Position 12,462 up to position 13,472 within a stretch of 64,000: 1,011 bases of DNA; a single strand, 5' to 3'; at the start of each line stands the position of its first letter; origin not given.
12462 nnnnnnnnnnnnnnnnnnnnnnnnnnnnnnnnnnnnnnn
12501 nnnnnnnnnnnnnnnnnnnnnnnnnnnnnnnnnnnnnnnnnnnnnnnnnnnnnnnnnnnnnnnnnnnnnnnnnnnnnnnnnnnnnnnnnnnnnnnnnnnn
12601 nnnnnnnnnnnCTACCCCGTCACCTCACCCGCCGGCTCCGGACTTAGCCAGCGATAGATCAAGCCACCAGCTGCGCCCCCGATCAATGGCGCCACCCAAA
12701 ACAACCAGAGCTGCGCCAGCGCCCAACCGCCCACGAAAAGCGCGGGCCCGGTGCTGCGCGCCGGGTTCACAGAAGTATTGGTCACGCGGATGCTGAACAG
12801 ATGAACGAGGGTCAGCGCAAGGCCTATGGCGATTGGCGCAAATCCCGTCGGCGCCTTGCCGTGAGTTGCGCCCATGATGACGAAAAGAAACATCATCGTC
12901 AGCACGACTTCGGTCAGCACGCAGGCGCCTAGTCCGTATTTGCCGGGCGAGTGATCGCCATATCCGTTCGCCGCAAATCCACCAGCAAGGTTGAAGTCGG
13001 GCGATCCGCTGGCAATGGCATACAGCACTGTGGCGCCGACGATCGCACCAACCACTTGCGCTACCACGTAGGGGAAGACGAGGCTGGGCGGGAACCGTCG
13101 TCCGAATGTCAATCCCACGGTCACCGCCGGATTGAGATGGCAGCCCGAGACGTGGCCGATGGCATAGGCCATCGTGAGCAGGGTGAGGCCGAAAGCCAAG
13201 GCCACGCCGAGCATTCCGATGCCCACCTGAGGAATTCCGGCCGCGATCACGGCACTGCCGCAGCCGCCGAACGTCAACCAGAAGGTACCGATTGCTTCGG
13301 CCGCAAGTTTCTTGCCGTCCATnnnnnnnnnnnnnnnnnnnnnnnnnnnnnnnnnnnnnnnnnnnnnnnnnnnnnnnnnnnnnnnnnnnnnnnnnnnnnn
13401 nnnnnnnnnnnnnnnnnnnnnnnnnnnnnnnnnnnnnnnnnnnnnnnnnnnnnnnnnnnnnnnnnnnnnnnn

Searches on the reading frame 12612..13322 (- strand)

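Call 29: search_protein_families(library=pfam, proteins=[window:12612-13322:-], max_evalue=0.001)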
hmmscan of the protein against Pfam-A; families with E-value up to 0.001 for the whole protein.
window:12612-13322:- (236 aa): 1 family
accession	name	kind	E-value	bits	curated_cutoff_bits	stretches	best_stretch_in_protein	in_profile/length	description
PF00230.25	MIP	-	2.2e-49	168.7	25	1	4-223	9-222/222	Major intrinsic protein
